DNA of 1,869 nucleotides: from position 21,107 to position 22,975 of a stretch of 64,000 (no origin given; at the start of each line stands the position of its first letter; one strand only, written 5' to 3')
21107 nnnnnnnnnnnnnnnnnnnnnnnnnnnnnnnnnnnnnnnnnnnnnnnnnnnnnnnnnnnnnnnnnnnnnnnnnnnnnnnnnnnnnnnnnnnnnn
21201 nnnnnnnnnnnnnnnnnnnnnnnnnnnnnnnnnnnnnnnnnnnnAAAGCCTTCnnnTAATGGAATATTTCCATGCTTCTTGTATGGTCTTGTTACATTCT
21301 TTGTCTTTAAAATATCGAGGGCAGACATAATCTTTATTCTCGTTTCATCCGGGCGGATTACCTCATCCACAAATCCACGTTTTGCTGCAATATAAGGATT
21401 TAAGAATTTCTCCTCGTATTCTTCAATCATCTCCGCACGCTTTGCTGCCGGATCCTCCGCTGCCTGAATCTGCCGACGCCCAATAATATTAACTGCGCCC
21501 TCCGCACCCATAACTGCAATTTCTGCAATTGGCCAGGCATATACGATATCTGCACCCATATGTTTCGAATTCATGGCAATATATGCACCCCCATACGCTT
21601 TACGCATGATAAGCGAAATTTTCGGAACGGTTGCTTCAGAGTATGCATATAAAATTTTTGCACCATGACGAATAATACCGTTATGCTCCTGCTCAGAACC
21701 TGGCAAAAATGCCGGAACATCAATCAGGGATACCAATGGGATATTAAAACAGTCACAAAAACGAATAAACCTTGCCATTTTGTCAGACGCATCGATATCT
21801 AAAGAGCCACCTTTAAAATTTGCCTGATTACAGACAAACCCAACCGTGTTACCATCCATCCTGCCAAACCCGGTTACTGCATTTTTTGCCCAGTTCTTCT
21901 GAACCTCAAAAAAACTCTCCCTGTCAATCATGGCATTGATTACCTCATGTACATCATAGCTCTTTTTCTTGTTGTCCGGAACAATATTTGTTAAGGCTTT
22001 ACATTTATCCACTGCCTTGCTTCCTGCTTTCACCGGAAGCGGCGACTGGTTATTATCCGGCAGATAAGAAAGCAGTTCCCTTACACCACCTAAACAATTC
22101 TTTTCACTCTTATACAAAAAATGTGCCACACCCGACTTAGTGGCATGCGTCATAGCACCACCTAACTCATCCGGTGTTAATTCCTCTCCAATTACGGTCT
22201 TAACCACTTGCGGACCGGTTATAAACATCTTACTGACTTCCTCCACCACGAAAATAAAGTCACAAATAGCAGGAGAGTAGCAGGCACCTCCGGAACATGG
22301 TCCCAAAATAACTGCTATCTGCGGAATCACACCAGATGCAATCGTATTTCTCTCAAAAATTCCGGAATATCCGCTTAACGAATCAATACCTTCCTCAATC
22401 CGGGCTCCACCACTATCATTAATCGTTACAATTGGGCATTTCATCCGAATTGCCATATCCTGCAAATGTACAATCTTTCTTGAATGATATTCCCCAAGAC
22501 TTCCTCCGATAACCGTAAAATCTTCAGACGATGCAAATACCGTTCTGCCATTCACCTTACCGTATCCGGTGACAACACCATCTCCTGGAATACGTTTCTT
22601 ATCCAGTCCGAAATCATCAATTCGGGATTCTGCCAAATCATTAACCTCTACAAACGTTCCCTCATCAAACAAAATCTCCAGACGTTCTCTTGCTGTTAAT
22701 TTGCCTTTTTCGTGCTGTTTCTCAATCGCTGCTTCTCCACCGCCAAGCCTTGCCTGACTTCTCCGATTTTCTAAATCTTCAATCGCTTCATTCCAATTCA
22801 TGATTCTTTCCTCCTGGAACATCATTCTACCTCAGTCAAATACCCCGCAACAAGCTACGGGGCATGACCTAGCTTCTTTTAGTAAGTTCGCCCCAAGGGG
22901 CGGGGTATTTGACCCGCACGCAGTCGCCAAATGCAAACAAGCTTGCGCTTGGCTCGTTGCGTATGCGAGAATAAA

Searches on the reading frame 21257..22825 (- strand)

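Call 8: search_protein_families(library=pfam, proteins=[window:21257-22825:-], max_evalue=0.01)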
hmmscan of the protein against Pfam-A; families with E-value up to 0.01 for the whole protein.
window:21257-22825:- (523 aa): 3 families
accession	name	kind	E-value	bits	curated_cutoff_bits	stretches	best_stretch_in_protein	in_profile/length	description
PF01039.27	Carboxyl_trans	-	1.5e-191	637.8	22.3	1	36-521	1-493/493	Carboxyl transferase domain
PF03255.19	ACCA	-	4.1e-10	39.8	23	1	349-455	135-237/310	Acetyl co-enzyme A carboxylase carboxyltransferase-like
PF06833.16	MdcE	-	0.0005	20.3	32.7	1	362-466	28-131/196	Malonate decarboxylase gamma subunit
